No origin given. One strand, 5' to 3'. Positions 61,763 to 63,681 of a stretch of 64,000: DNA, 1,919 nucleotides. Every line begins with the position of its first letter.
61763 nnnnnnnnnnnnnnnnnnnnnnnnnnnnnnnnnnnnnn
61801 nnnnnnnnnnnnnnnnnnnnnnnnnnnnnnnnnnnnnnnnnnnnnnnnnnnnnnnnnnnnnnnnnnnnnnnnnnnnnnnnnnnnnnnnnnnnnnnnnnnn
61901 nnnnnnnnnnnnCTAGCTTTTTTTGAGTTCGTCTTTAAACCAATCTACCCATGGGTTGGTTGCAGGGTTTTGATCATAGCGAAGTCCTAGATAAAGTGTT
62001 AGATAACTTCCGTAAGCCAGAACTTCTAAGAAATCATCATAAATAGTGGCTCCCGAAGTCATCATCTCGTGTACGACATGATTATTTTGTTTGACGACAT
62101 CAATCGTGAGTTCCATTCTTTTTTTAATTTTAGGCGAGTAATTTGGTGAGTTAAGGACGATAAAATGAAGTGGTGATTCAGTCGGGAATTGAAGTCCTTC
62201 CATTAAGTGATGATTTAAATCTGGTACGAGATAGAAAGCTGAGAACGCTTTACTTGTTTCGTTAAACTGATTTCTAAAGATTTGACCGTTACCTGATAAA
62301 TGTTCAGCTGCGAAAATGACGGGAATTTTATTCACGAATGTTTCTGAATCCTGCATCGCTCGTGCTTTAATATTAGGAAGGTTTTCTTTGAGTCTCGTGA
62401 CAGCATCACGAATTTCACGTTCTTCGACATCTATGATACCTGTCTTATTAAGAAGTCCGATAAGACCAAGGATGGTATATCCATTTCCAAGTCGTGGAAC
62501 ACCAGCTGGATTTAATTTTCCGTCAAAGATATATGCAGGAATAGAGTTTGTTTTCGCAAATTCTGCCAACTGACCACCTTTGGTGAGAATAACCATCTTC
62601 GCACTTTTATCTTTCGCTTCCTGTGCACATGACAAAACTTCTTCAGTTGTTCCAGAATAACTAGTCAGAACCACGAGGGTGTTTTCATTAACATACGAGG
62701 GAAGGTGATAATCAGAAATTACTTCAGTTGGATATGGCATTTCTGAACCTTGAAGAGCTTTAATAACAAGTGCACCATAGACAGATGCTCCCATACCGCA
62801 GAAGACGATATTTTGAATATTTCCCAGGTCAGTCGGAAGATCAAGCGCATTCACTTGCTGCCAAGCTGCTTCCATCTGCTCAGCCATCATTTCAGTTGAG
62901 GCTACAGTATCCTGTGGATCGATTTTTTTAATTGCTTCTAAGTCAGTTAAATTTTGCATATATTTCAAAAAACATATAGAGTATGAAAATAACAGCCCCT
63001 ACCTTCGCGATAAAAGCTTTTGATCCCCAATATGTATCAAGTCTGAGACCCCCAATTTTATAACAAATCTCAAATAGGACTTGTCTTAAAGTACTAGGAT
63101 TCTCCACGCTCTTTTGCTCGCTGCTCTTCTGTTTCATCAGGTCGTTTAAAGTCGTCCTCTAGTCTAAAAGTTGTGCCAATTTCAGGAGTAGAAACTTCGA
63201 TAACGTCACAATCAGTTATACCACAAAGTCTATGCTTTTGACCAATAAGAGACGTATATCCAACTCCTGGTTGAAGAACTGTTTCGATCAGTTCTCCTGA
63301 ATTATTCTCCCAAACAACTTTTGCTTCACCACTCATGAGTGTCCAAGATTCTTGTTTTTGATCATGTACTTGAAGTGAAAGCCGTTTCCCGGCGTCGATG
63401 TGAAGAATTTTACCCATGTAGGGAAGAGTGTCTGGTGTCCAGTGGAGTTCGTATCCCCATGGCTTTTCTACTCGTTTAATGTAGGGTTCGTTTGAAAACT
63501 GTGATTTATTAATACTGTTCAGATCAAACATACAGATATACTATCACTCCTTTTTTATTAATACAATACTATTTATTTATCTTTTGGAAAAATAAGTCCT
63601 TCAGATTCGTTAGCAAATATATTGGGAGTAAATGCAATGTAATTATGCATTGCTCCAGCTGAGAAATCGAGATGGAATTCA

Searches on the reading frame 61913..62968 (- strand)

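Call 41: search_protein_families(library=pfam, proteins=[window:61913-62968:-], max_evalue=0.00001)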
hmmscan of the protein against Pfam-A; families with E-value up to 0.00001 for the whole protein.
window:61913-62968:- (351 aa): 2 families
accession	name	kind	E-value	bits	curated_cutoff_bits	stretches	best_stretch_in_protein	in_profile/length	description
PF10432.14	bact-PGI_C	-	1.1e-21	77.8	24.5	1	203-348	4-151/151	Bacterial phospho-glucose isomerase C-terminal SIS domain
PF01380.27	SIS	-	2.2e-07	31.2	25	1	52-138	6-98/131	SIS domain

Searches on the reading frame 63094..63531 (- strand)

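Call 41: search_protein_families(library=pfam, proteins=[window:63094-63531:-], max_evalue=0.00001)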
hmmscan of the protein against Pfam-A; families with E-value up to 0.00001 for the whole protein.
window:63094-63531:- (145 aa): 1 family
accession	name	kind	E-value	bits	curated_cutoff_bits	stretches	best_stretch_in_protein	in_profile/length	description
PF01050.24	MannoseP_isomer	-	6.6e-07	30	23.6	1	19-114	10-101/116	Mannose-6-phosphate isomerase C-terminal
